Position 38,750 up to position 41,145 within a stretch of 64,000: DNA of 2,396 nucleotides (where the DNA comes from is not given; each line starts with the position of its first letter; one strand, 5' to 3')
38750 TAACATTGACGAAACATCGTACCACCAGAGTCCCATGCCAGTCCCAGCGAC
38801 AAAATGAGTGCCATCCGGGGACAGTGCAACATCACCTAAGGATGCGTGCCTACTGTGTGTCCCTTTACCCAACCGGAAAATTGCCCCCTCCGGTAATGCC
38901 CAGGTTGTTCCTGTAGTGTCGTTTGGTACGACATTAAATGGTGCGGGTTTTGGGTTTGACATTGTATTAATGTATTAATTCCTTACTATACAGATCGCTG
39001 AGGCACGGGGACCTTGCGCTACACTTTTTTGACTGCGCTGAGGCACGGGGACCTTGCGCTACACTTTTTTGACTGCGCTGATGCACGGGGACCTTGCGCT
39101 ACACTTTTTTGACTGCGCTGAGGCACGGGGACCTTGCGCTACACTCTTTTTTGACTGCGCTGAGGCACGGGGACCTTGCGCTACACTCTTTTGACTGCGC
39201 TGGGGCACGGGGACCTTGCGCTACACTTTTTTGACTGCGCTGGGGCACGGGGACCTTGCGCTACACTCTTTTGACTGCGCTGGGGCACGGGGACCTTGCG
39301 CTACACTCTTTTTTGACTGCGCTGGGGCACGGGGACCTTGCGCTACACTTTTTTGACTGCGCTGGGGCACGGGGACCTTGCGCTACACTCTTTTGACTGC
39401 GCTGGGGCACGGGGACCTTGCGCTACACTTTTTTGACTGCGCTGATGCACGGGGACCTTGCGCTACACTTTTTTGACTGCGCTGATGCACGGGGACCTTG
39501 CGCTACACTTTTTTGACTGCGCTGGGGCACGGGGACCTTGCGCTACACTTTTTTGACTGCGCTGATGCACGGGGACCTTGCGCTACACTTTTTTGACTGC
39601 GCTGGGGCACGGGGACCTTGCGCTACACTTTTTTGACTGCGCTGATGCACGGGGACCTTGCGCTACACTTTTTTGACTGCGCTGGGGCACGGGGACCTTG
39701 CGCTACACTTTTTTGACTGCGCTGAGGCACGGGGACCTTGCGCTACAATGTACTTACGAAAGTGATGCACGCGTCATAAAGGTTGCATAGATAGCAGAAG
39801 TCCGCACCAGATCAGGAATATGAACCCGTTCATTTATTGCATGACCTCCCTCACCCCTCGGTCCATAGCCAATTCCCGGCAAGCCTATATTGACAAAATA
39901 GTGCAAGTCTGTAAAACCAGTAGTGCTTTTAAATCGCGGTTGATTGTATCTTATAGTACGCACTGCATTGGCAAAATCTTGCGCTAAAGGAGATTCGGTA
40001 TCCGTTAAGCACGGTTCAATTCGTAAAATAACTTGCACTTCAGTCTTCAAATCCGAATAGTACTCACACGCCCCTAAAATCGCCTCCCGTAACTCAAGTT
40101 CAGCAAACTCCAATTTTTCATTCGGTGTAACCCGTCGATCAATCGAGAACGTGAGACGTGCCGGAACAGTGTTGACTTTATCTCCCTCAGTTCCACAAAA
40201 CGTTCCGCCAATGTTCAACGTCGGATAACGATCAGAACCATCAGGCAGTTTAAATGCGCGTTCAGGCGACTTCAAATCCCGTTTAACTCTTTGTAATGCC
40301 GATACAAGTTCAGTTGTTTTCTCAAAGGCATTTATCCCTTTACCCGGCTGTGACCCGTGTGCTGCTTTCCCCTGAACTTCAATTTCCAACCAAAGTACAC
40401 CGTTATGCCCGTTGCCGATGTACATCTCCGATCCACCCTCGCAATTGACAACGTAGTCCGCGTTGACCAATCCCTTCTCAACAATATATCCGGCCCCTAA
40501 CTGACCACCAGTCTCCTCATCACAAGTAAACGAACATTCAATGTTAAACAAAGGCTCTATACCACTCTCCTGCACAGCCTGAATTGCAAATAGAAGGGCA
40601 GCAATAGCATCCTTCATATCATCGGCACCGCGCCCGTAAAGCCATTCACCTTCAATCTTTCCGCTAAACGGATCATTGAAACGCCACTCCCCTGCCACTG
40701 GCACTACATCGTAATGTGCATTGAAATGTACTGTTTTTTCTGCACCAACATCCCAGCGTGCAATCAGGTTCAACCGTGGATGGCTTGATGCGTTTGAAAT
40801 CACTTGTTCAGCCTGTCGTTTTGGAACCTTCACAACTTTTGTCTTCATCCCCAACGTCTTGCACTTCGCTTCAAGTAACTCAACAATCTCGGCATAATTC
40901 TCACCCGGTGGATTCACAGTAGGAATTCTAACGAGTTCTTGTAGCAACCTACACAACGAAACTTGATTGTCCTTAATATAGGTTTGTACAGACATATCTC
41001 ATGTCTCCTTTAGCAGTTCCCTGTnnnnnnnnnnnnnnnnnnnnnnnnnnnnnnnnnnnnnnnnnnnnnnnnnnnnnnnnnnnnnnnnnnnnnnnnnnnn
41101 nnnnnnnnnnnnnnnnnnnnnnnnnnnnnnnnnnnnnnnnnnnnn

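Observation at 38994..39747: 40-bp x ~19 spacer-less tandem array between the WD40 gene and the M20 peptidase gene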

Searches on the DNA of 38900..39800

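Call 50: search_rna_families(source=window, start=38900, end=39800, threshold=evalue, max_evalue=1)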
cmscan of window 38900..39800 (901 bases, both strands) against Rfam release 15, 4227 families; matches with E-value up to 1: 0.
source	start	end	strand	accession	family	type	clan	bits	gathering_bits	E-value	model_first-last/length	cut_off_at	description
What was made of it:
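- There is no Rfam match even at E<=1 (call 50).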

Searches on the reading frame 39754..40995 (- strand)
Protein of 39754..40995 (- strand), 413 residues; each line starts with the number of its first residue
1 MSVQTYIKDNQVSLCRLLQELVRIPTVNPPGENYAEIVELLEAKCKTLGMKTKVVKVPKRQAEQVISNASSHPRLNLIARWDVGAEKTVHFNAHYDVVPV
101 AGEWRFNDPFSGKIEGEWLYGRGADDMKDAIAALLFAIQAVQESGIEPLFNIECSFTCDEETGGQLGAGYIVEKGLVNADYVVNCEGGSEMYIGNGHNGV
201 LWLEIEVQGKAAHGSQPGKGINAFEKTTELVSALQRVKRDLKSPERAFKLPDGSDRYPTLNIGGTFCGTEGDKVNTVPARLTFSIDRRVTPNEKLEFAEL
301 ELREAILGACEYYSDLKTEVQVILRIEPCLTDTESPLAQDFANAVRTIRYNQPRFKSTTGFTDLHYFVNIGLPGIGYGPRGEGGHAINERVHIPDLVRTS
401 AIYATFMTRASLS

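Call 10: search_protein_families(library=pfam, proteins=[window:39754-40995:-])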
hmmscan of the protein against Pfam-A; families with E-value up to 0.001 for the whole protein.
window:39754-40995:- (413 aa): 3 families
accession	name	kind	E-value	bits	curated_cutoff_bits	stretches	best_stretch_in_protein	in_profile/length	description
PF01546.33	Peptidase_M20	-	2e-33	116.5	24.6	1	91-408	2-205/206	Peptidase family M20/M25/M40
PF07687.19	M20_dimer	-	2.2e-19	69.8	21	1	195-306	1-99/107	Peptidase dimerisation domain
PF04389.22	Peptidase_M28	-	3e-08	34.1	21.3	1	76-187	1-94/193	Peptidase family M28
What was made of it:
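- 39754..40995 (-): M20 peptidase (ArgE/DapE-type deacylase) gene, the cistron upstream of the array. Pfam Peptidase_M20 E 2e-33 and M20_dimer (call 10).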

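Call 12: find_encoding_contigs(protein=window:39754-40995:-, flank=6000, max_places=10)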
Protein window:39754-40995:- (413 aa): no gene with exactly this product is on record in the collection.

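Call 19: find_homologous_proteins(query=window:39754-40995:-, max_evalue=1e-50)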
Query window:39754-40995:- (413 aa): 2020 proteins with E <= 1e-50 among 8000 candidates; the best 120 are listed.
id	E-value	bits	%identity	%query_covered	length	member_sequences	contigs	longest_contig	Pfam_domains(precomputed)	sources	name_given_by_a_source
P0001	6.4e-270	913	96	100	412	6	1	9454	PF01546.34,PF04389.23,PF07687.20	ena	-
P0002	8.8e-270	912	96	100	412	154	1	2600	PF01546.34,PF04389.23,PF07687.20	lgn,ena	-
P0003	1.9e-269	911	96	100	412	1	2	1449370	PF01546.34,PF04389.23,PF07687.20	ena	-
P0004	9.1e-246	833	86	100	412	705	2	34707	PF01546.34,PF04389.23,PF07687.20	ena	-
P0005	4.2e-244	828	86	100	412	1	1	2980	PF01546.34,PF04389.23,PF07687.20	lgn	-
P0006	1.9e-242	822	86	100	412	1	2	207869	PF01546.34,PF04389.23,PF07687.20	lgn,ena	-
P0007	5.1e-242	821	85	100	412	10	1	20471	PF01546.34,PF04389.23,PF07687.20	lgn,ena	-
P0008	9.6e-242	820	85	100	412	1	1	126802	PF01546.34,PF04389.23,PF07687.20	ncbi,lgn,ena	-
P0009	8.6e-240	814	85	100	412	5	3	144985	PF01546.34,PF04389.23,PF07687.20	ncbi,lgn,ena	-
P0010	9.3e-238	807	84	100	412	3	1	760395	PF01546.34,PF04389.23,PF07687.20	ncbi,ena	-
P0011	2.3e-236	802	83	100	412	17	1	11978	PF01546.34,PF04389.23,PF07687.20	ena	-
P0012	5.0e-236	801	83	100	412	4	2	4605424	PF01546.34,PF04389.23,PF07687.20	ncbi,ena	-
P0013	1.9e-235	799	83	100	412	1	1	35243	PF01546.34,PF04389.23,PF07687.20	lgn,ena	-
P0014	9.7e-235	797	83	100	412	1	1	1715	PF01546.34,PF04389.23,PF07687.20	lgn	-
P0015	3.3e-232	789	82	100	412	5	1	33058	PF01546.34,PF04389.23,PF07687.20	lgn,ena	-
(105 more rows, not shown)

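Call 20: find_encoding_contigs(protein=P0003, flank=6000, max_places=4)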
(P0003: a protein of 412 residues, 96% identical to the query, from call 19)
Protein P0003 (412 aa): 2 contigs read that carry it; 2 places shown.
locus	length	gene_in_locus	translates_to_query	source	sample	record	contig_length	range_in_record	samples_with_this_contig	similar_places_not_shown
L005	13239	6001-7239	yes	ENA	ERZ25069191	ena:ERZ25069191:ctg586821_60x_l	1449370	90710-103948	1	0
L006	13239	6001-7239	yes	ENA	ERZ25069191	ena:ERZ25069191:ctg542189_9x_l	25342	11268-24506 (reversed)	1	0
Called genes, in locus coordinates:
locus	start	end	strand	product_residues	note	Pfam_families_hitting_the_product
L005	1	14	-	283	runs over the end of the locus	PF00809:Pterin_bind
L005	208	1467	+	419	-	PF01385:OrfB_IS605, PF07282:Cas12f1-like_TNB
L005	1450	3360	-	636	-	PF06068:TIP49 (weak), PF00004:AAA, PF07728:AAA_5 (faint), PF17862:AAA_lid_3, PF01434:Peptidase_M41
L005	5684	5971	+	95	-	PF07883:Cupin_2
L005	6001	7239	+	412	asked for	PF04389:Peptidase_M28 (weak), PF01546:Peptidase_M20, PF07687:M20_dimer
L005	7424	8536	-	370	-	PF01385:OrfB_IS605, PF07282:Cas12f1-like_TNB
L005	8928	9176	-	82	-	-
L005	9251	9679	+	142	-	PF13613:HTH_Tnp_4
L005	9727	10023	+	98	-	PF12647:RNHCP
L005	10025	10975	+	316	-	-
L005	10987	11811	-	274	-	PF06082:YjbH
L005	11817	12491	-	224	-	PF06026:Rib_5-P_isom_A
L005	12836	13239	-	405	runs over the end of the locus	PF06134:RhaA (faint), PF01261:AP_endonuc_2 (weak)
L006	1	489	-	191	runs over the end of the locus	PF00809:Pterin_bind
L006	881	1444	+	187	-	-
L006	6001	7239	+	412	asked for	PF04389:Peptidase_M28 (weak), PF01546:Peptidase_M20, PF07687:M20_dimer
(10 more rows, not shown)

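Call 21: find_encoding_contigs(protein=P0001, flank=6000, max_places=4)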
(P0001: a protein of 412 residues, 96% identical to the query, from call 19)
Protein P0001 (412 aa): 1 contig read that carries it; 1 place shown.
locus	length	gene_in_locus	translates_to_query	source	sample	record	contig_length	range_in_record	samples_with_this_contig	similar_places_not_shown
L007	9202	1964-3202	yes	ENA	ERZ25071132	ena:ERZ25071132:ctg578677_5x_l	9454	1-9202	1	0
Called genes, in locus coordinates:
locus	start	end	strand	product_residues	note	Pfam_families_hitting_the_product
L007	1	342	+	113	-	?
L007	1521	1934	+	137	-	PF02311:AraC_binding (faint), PF07883:Cupin_2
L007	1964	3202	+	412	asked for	PF04389:Peptidase_M28 (weak), PF01546:Peptidase_M20, PF07687:M20_dimer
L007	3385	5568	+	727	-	PF24814:WD40_Prp19, PF25174:Beta-prop_THOC3, PF25175:Beta-prop_WDR5, PF23381:Beta-prop_IFT122_1st, PF25173:Beta-prop_WDR3_1st, PF25175:Beta-prop_WDR5, PF24817:WD40_WDHD1_1st, PF25174:Beta-prop_THOC3, +54 more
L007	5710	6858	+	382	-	PF02463:SMC_N (weak), PF13175:AAA_15, PF13304:AAA_21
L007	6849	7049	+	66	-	-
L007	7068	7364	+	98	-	PF12647:RNHCP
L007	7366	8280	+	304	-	-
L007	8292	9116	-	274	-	PF06082:YjbH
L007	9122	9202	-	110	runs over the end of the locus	?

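Call 22: find_encoding_contigs(protein=P0012, flank=6000, max_places=4)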
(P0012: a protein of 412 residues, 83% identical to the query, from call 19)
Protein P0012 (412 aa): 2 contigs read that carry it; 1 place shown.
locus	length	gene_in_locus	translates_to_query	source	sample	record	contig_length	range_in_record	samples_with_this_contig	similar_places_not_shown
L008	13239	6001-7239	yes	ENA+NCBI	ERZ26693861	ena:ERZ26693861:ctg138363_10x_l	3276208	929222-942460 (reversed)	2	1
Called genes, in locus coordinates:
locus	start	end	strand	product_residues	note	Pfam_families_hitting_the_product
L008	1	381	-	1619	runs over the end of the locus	PF05345:He_PIG, PF00932:LTD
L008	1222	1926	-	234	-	PF00891:Methyltransf_2 (weak), PF13489:Methyltransf_23, PF01135:PCMT (weak), PF01209:Ubie_methyltran, PF13847:Methyltransf_31, PF08241:Methyltransf_11, PF08242:Methyltransf_12, PF13649:Methyltransf_25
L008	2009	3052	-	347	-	PF01408:GFO_IDH_MocA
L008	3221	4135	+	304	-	PF01261:AP_endonuc_2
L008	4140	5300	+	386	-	PF00155:Aminotran_1_2, PF00266:Aminotran_5 (weak), PF01053:Cys_Met_Meta_PP (weak)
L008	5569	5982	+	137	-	PF07883:Cupin_2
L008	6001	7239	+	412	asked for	PF04389:Peptidase_M28, PF01546:Peptidase_M20, PF07687:M20_dimer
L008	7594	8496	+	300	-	PF27695:CEP131_C (weak), PF00691:OmpA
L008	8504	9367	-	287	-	-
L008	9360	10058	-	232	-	PF06026:Rib_5-P_isom_A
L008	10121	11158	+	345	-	PF24827:AstE_AspA_cat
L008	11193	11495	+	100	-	PF05635:23S_rRNA_IVP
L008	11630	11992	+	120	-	PF05635:23S_rRNA_IVP, PF22296:bAvd (weak)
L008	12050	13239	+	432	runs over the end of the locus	PF05195:AMP_N, PF00557:Peptidase_M24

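Call 27: find_encoding_contigs(protein=P0002, flank=6000, max_places=6)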
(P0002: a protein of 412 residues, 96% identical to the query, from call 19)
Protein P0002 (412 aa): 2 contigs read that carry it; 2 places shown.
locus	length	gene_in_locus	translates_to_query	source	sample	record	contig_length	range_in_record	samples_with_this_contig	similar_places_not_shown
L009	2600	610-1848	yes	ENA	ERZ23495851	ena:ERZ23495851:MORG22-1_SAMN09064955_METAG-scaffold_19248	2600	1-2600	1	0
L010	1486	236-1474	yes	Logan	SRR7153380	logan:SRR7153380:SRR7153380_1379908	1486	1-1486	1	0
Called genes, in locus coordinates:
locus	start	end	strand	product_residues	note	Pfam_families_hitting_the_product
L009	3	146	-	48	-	?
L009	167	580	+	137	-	PF02311:AraC_binding (weak), PF07883:Cupin_2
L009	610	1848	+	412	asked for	PF04389:Peptidase_M28 (weak), PF01546:Peptidase_M20, PF07687:M20_dimer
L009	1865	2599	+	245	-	?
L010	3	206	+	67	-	?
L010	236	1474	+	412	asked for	PF04389:Peptidase_M28 (weak), PF01546:Peptidase_M20, PF07687:M20_dimer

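Call 28: find_encoding_contigs(protein=P0004, flank=6000, max_places=6)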
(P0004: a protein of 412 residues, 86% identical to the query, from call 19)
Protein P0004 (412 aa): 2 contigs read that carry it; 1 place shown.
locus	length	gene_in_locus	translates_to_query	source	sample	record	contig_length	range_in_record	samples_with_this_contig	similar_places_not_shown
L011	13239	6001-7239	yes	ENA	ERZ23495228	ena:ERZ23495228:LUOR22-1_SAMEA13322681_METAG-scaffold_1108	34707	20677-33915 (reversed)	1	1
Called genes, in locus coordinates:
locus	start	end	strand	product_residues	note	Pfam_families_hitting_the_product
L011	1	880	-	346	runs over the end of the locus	PF01408:GFO_IDH_MocA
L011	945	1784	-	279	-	PF05721:PhyH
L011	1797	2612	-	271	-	PF05721:PhyH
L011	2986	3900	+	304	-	PF01261:AP_endonuc_2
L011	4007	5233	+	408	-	PF00155:Aminotran_1_2, PF01053:Cys_Met_Meta_PP (weak)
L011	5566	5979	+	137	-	PF01050:MannoseP_isomer (weak), PF05899:Cupin_3 (faint), PF07883:Cupin_2, PF02311:AraC_binding (weak)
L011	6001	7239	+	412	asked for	PF04389:Peptidase_M28, PF01546:Peptidase_M20, PF07687:M20_dimer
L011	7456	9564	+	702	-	PF25174:Beta-prop_THOC3, PF24807:WD40_CDC20-Fz, PF24817:WD40_WDHD1_1st, PF25175:Beta-prop_WDR5, PF25173:Beta-prop_WDR3_1st, PF23381:Beta-prop_IFT122_1st, PF23414:Beta-prop_EML_2, PF24814:WD40_Prp19, +74 more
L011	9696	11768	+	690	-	PF23381:Beta-prop_IFT122_1st, PF24814:WD40_Prp19, PF25173:Beta-prop_WDR3_1st, PF25174:Beta-prop_THOC3, PF25175:Beta-prop_WDR5, PF24807:WD40_CDC20-Fz, PF24817:WD40_WDHD1_1st, PF25173:Beta-prop_WDR3_1st, +60 more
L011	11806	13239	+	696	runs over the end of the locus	PF23381:Beta-prop_IFT122_1st, PF23414:Beta-prop_EML_2, PF24807:WD40_CDC20-Fz, PF24814:WD40_Prp19, PF24817:WD40_WDHD1_1st, PF25174:Beta-prop_THOC3, PF25175:Beta-prop_WDR5, PF25172:Beta-prop_WDR3_2nd, +79 more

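Call 29: find_encoding_contigs(protein=P0010, flank=6000, max_places=4)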
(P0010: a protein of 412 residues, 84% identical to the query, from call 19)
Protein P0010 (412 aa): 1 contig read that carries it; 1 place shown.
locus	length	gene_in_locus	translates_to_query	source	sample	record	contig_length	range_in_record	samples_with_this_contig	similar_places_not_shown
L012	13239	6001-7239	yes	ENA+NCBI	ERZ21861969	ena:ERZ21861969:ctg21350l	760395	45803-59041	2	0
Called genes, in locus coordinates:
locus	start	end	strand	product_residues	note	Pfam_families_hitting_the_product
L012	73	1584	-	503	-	-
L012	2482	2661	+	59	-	-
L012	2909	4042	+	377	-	PF13384:HTH_23 (weak), PF13565:HTH_32, PF13358:DDE_3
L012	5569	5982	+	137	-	PF01050:MannoseP_isomer (weak), PF07883:Cupin_2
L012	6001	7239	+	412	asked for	PF04389:Peptidase_M28, PF01546:Peptidase_M20, PF07687:M20_dimer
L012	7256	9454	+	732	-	PF24814:WD40_Prp19, PF23381:Beta-prop_IFT122_1st, PF23414:Beta-prop_EML_2, PF24817:WD40_WDHD1_1st, PF25174:Beta-prop_THOC3, PF26550:Tricorn_2nd, PF24807:WD40_CDC20-Fz, PF25175:Beta-prop_WDR5, +60 more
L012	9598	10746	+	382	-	PF02463:SMC_N (weak), PF13175:AAA_15, PF13555:AAA_29 (weak), PF00005:ABC_tran (faint), PF13304:AAA_21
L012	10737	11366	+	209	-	-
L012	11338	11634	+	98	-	PF12647:RNHCP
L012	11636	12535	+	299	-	PF27695:CEP131_C (faint), PF00691:OmpA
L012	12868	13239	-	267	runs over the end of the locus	PF06082:YjbH (faint)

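Call 57: list_cluster_members(proteins=[P0001, P0002, P0003])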
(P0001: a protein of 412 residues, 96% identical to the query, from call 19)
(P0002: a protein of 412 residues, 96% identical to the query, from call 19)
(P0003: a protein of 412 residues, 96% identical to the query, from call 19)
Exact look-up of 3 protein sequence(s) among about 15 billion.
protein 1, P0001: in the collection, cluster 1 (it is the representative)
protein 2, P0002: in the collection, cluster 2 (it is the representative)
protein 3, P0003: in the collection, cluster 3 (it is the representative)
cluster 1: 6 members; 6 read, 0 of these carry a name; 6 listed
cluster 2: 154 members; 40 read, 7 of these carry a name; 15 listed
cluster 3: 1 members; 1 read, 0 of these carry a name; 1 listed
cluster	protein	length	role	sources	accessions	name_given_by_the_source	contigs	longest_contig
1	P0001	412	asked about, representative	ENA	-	-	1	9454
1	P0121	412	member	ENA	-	-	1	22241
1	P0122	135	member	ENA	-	-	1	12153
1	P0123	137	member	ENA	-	-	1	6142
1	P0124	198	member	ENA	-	-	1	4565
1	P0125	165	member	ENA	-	-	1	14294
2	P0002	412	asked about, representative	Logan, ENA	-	-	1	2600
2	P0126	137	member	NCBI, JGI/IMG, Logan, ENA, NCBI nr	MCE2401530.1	cupin domain-containing protein [Candidatus Poribacteria bacterium]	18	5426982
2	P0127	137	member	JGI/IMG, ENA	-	quercetin dioxygenase-like cupin family protein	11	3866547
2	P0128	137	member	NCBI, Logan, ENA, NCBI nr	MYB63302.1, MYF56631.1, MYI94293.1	cupin domain-containing protein [Candidatus Poribacteria bacterium]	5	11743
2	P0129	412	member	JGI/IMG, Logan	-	succinyl-diaminopimelate desuccinylase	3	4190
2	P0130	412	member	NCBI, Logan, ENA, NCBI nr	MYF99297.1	M20 family metallopeptidase [Candidatus Poribacteria bacterium]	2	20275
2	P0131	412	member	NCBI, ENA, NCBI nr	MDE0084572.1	MAG: ArgE/DapE family deacylase [Candidatus Poribacteria bacterium] | ArgE/DapE family deacylase [Candidatus Poribacteria bacterium]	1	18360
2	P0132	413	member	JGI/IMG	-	succinyl-diaminopimelate desuccinylase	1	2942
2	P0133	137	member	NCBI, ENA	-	-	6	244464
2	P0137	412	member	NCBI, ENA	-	-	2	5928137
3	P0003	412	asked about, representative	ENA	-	-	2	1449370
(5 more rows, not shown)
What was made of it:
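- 39754..40995 (-): Homologues are named ArgE/DapE family deacylase [Candidatus Poribacteria bacterium] (calls 19, 57).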

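Call 60: find_encoding_contigs(protein=P0121, flank=4000, max_places=4)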
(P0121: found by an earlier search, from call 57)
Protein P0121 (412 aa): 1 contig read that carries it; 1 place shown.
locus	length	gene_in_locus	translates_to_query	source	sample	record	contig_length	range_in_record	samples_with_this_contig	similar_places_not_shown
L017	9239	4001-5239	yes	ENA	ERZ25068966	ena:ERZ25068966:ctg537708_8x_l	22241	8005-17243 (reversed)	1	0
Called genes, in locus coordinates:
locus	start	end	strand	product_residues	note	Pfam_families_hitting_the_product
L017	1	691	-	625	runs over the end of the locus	PF06068:TIP49 (weak), PF00004:AAA, PF07728:AAA_5 (faint), PF17862:AAA_lid_3, PF01434:Peptidase_M41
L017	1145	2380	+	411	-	PF01385:OrfB_IS605, PF07282:Cas12f1-like_TNB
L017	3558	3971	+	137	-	PF02311:AraC_binding (faint), PF07883:Cupin_2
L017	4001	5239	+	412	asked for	PF04389:Peptidase_M28 (weak), PF01546:Peptidase_M20, PF07687:M20_dimer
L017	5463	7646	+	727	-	PF23414:Beta-prop_EML_2, PF24814:WD40_Prp19, PF25174:Beta-prop_THOC3, PF25175:Beta-prop_WDR5, PF23381:Beta-prop_IFT122_1st, PF25173:Beta-prop_WDR3_1st, PF25175:Beta-prop_WDR5, PF24817:WD40_WDHD1_1st, +54 more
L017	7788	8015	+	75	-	PF02463:SMC_N, PF13175:AAA_15, PF13555:AAA_29 (weak), PF13304:AAA_21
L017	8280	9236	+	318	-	PF00691:OmpA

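Call 61: find_encoding_contigs(protein=P0137, flank=4000, max_places=4)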
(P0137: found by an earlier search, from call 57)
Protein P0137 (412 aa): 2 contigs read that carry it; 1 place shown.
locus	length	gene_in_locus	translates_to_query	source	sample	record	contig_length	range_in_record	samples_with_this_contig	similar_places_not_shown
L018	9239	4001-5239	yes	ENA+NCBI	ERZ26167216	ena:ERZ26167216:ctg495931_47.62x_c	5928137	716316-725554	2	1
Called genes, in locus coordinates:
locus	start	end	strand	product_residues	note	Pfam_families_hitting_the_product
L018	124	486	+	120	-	-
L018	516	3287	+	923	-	PF13546:DDE_5, PF01609:DDE_Tnp_1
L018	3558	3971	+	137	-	PF02311:AraC_binding (faint), PF07883:Cupin_2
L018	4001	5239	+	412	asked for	PF04389:Peptidase_M28, PF01546:Peptidase_M20, PF07687:M20_dimer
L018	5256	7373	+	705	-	PF24814:WD40_Prp19, PF23381:Beta-prop_IFT122_1st, PF23414:Beta-prop_EML_2, PF24796:WDR55, PF24807:WD40_CDC20-Fz, PF25174:Beta-prop_THOC3, PF25175:Beta-prop_WDR5, PF25174:Beta-prop_THOC3, +63 more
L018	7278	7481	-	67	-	-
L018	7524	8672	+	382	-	PF02463:SMC_N (weak), PF13175:AAA_15, PF13304:AAA_21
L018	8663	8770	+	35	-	-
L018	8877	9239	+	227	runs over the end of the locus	PF00376:MerR, PF13411:MerR_1 (weak), PF00239:Resolvase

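Call 62: find_encoding_contigs(protein=P0132, flank=4000, max_places=4)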
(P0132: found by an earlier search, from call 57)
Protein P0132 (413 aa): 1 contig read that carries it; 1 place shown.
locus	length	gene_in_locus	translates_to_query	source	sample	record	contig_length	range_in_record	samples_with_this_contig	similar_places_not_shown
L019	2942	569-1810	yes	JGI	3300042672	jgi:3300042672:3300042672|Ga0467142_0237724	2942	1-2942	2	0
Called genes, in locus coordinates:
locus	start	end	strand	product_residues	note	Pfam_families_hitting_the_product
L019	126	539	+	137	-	PF02311:AraC_binding (faint), PF07883:Cupin_2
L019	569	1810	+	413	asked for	PF04389:Peptidase_M28 (weak), PF01546:Peptidase_M20, PF07687:M20_dimer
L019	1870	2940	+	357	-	?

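Call 69: find_encoding_contigs(protein=P0129, flank=3000, max_places=6)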
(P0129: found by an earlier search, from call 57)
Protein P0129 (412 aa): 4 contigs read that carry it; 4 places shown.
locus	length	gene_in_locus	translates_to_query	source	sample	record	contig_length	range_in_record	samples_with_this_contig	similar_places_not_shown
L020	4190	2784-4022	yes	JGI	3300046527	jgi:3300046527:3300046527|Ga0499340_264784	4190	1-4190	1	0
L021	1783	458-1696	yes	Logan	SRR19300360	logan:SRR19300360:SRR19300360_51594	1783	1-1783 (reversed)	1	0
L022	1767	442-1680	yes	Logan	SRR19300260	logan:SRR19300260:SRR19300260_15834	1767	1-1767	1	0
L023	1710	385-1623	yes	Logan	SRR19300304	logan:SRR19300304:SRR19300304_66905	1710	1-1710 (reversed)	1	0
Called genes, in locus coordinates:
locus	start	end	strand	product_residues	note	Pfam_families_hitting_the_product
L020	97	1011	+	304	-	PF01261:AP_endonuc_2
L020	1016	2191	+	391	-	PF00155:Aminotran_1_2, PF01053:Cys_Met_Meta_PP (weak)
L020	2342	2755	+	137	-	PF01050:MannoseP_isomer (weak), PF02311:AraC_binding (weak), PF07883:Cupin_2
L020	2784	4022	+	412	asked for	PF04389:Peptidase_M28 (weak), PF01546:Peptidase_M20, PF07687:M20_dimer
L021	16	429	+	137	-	PF01050:MannoseP_isomer (weak), PF02311:AraC_binding (weak), PF07883:Cupin_2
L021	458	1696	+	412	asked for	PF04389:Peptidase_M28 (weak), PF01546:Peptidase_M20, PF07687:M20_dimer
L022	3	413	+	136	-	?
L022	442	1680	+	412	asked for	PF04389:Peptidase_M28 (weak), PF01546:Peptidase_M20, PF07687:M20_dimer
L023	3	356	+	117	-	?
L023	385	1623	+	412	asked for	PF04389:Peptidase_M28 (weak), PF01546:Peptidase_M20, PF07687:M20_dimer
